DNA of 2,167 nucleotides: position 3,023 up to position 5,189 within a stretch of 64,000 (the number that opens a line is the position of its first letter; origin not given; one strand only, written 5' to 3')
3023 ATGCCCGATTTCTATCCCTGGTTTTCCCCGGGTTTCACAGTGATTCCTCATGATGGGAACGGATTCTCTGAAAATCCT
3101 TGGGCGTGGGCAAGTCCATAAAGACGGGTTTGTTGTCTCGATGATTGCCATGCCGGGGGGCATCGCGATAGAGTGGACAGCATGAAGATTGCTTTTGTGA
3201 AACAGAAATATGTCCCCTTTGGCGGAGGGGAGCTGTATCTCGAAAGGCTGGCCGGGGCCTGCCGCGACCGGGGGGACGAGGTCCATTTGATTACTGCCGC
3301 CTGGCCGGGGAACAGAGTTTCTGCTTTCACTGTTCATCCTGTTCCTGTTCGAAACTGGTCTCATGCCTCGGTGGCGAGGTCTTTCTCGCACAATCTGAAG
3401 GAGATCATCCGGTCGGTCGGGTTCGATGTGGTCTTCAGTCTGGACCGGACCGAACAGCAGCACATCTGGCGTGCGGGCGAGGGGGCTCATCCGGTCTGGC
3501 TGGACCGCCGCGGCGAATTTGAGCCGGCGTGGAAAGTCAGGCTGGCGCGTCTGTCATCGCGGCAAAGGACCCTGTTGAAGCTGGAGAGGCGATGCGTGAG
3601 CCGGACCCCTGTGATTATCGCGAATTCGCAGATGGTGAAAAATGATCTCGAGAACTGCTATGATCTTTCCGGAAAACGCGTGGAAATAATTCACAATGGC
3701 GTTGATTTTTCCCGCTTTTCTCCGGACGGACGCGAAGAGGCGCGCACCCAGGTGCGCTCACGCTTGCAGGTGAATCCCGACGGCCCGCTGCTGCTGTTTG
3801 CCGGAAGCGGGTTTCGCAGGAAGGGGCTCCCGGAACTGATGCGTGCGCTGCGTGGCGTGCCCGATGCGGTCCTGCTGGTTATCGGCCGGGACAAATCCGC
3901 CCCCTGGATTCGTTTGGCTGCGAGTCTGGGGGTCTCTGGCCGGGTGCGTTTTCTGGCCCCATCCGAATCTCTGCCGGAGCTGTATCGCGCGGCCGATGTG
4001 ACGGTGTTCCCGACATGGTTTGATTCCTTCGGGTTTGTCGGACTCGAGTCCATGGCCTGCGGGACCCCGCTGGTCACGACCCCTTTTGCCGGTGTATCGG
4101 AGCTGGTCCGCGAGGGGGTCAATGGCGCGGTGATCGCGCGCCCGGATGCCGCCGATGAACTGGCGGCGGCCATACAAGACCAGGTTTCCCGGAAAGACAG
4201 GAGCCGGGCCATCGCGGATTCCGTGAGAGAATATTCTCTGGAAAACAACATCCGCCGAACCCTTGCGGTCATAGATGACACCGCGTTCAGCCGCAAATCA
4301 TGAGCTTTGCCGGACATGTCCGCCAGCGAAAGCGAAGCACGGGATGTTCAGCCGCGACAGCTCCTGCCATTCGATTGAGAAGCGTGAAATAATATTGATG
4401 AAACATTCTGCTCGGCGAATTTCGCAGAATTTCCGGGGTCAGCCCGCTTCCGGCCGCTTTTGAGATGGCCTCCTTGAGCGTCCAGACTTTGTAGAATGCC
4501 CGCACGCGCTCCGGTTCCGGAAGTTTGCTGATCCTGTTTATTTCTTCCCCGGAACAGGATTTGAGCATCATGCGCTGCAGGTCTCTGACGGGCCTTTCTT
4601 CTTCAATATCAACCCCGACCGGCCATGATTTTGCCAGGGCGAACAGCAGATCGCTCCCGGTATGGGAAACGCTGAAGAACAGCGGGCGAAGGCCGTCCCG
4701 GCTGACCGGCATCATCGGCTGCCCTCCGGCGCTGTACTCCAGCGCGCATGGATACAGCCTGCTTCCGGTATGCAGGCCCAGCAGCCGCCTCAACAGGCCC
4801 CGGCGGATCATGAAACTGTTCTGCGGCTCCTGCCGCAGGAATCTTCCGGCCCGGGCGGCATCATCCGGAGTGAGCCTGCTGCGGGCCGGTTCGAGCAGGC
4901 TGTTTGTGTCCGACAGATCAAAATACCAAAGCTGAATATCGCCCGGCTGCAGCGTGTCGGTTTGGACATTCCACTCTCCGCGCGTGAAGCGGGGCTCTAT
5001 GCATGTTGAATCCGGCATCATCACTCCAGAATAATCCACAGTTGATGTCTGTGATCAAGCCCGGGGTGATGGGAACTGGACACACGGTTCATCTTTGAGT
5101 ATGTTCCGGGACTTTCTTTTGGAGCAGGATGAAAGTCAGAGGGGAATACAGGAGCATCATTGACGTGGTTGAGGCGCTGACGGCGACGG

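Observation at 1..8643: dlt-like acyl-transfer cluster: FAAL-ACP-TE + PPTase + two MBOATs + SGNH/DltD-like + GT4 + sulfotransferase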

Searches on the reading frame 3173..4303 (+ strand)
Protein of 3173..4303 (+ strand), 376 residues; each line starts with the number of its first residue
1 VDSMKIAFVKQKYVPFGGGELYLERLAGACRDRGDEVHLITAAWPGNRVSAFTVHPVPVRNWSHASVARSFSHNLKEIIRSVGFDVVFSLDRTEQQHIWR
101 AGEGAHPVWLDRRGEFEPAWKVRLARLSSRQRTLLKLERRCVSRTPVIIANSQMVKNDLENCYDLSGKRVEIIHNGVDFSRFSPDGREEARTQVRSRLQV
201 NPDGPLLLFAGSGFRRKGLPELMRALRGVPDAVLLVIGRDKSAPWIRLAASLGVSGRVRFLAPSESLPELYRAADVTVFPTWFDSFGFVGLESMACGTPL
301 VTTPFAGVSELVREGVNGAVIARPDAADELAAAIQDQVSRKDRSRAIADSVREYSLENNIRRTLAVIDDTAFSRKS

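Call 7: search_protein_families(library=pfam, proteins=[window:3173-4303:+], max_evalue=0.01)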
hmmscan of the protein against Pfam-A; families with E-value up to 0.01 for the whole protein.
window:3173-4303:+ (376 aa): 6 families
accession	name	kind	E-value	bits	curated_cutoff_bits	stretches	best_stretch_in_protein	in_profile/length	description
PF00534.26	Glycos_transf_1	-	2e-27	96.2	26.4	1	193-348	4-166/172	Glycosyl transferases group 1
PF13692.12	Glyco_trans_1_4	-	6e-26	91.8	27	1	205-336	2-138/142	Glycosyl transferases group 1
PF13439.12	Glyco_transf_4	-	1.9e-20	74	28.5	1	16-181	1-170/170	Glycosyltransferase Family 4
PF13579.12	Glyco_trans_4_4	-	1.3e-10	42.2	29.7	1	17-176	1-158/158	Glycosyl transferase 4-like domain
PF20706.3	GT4-conflict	-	7.4e-09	35.5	26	1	259-353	267-370/385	Family 4 Glycosyltransferase in conflict systems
PF13524.12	Glyco_trans_1_2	-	1.1e-06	29.1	25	1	221-355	4-129/144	Glycosyl transferase-like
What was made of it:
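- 3173..4303 (+): GT4 glycosyltransferase, WaaG-like. It is soluble, is transcribed divergently from MBOAT1, and converges on the PPTase gene with a 17-bp overlap. Pfam Glycos_transf_1 and Glyco_transf_4 (call 7).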

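Call 8: search_protein_families(library=ncbifam, proteins=[window:3173-4303:+], max_evalue=0.01)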
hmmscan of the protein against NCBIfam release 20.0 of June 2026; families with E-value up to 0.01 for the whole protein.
window:3173-4303:+ (376 aa): 32 families (the best 25 are shown)
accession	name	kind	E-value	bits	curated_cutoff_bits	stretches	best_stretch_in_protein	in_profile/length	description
TIGR03449.1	mycothiol_MshA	equivalog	4.4e-31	108.2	462.5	1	138-354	158-383/406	D-inositol-3-phosphate glycosyltransferase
TIGR02149.1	glgA_Coryne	subfamily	2.1e-29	102.8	302.4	1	137-345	137-360/391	glycogen synthase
TIGR04047.1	MSMEG_0565_glyc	hypoth_equivalog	1.1e-23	83.9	259.85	1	133-363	127-367/373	MSMEG_0565 family glycosyltransferase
TIGR03999.1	thiol_BshA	equivalog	7.6e-23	81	273.7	1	131-354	131-357/375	N-acetyl-alpha-D-glucosaminyl L-malate synthase BshA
NF053787.1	GlcN_PG_synth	equivalog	2.4e-20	72.7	480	1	143-342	142-328/361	N-acetylglucosaminyl phosphatidylglycerol synthase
TIGR04157.1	glyco_rSAM_CFB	subfamily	6e-20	71.6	400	1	136-330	161-357/406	TIGR04157 family glycosyltransferase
TIGR03088.1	stp2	hypoth_equivalog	3.6e-19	69.1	409.05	1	148-354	140-352/374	TIGR03088 family PEP-CTERM/XrtA system glycosyltransferase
TIGR04063.1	stp3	hypoth_equivalog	3.9e-16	58.9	442.05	1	127-355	140-375/397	TIGR04063 family PEP-CTERM/XrtA system glycosyltransferase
NF047684.1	TeichurnBiosyTuaC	equivalog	6.7e-15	54.9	550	1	141-352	161-366/391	teichuronic acid biosynthesis protein TuaC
NF041876.1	EPS_EpsE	equivalog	1.2e-14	54.4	400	1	160-353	178-374/389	exopolysaccharide biosynthesis GT4 family glycosyltransferase EpsE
NF012028.0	PRK15484.1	subfamily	5.4e-14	52.1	618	1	144-359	139-362/380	lipopolysaccharide N-acetylglucosaminyltransferase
TIGR02472.1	sucr_P_syn_N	equivalog_domain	4.6e-13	48.8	576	2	265-366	328-437/439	sucrose-phosphate synthase, putative, glycosyltransferase domain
NF053513.1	Gtran_IagA_BgsA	equivalog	2.4e-10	40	460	1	140-317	101-279/333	LTA glycolipid anchor biosynthesis glycosyltransferase, IagA/BgsA family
NF007640.0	PRK10307.1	subfamily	1.7e-09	37.1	276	1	116-358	143-390/411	WcaI family glycosyltransferase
NF041010.1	glycosy_Agl16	equivalog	8.6e-08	31.4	575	1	128-364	117-345/352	glycosylation protein Agl16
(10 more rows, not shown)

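Call 39: search_solved_structures(query=window:3173-4303:+, max_evalue=0.00001)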
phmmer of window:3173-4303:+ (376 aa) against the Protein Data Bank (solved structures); distinct sequences matched with E-value up to 0.00001: 55.
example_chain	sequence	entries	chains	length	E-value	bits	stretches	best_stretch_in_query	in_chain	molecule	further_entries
2iv7_A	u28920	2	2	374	2.6e-29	105.6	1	5-355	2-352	LIPOPOLYSACCHARIDE CORE BIOSYNTHESIS PROTEIN RFAG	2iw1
8b5s_A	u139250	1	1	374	3.8e-27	98.4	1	6-337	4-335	UDP-glucose:(Heptosyl) LPS alpha 1,3-glucosyltransferase WaaG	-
8b5q_A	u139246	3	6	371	3.8e-27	98.4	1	6-337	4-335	UDP-glucose:(Heptosyl) LPS alpha 1,3-glucosyltransferase WaaG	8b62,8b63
8b5s_B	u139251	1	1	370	4.3e-27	98.2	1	6-337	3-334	UDP-glucose:(Heptosyl) LPS alpha 1,3-glucosyltransferase WaaG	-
6tvp_A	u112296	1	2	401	1.2e-20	77.1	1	3-357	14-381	Alpha-maltose-1-phosphate synthase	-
3c4q_A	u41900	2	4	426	5.8e-19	71.5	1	137-355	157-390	Predicted glycosyltransferases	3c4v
3c48_A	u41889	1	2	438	6.2e-19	71.4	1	137-355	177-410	Predicted glycosyltransferases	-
6kih_A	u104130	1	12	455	5.3e-17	65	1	127-349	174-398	Tll1590 protein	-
5d00_A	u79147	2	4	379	9.4e-14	54.4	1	162-354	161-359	N-acetyl-alpha-D-glucosaminyl L-malate synthase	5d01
3mbo_A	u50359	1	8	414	1.2e-13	54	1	137-353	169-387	Glycosyltransferase, group 1 family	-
2jjm_A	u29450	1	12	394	1.8e-13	53.5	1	137-353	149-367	GLYCOSYL TRANSFERASE, GROUP 1 FAMILY PROTEIN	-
4xso_B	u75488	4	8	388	5.7e-12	48.5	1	133-352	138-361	Alr3699 protein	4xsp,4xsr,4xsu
7qsg_A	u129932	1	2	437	1.2e-11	47.4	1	106-357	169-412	D-inositol 3-phosphate glycosyltransferase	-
6n1x_A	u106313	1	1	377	1.4e-09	40.6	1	174-350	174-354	Glycosyltransferase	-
6d9t_A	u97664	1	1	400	1.8e-09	40.3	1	174-350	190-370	Glycosyl transferase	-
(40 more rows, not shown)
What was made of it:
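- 3173..4303 (+): Best PDB match is WaaG/RfaG 2iv7, E 2.6e-29, aa 5-355 aligned to 2-352 (call 39).
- On WaaG LPS-core glucosyltransferase: WaaG is the best PDB hit, end to end, at E 2.6e-29; the next family scores 1e-20 (call 39).
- GT4 is closest to WaaG (call 39). GT4 is WaaG-like (call 39).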

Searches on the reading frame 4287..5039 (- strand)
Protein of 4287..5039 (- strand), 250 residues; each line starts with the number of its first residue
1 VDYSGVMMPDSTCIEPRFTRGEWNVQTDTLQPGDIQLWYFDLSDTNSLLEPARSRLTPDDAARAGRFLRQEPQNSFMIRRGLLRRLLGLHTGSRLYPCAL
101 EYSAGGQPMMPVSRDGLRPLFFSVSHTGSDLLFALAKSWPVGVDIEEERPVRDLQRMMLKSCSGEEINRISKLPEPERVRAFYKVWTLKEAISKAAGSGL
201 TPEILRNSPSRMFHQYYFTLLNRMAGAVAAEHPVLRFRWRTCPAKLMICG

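Call 7: search_protein_families(library=pfam, proteins=[window:4287-5039:-], max_evalue=0.01)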
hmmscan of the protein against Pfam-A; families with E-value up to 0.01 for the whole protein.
window:4287-5039:- (250 aa): 2 families
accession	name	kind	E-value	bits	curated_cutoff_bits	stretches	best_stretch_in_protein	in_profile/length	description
PF01648.25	ACPS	-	2.3e-14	53.8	25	1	140-201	1-66/111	4'-phosphopantetheinyl transferase superfamily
PF22624.1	AASDHPPT_N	-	0.00041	21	27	1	50-129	11-91/100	4'-phosphopantetheinyl transferase, N-terminal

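Call 8: search_protein_families(library=ncbifam, proteins=[window:4287-5039:-], max_evalue=0.01)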
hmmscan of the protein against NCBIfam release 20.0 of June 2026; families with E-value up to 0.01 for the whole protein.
window:4287-5039:- (250 aa): 4 families
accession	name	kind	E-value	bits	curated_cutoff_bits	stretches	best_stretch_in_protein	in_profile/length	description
NF042922.1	4PPT_HetI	equivalog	1e-25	90.5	370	1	29-201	13-184/235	4'-phosphopantetheinyl transferase HetI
NF007676.0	PRK10351.1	equivalog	7e-13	48.6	174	1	90-198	43-145/195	4'-phosphopantetheinyl transferase AcpT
NF047349.1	4PPT_AusB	equivalog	4.1e-09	36.2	225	1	118-205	79-157/205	aureusimine biosynthesis 4'-phosphopantetheinyl transferase AusB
TIGR00556.1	pantethn_trn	domain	1.2e-07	31.8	45.35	1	139-202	3-70/128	phosphopantetheine--protein transferase domain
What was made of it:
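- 4287..5039 (-): Sfp/HetI-type 4'-phosphopantetheinyl transferase, transcribed divergently from FAAL-ACP-TE. NCBIfam HetI E 1e-25, below cut-off (calls 7, 8).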
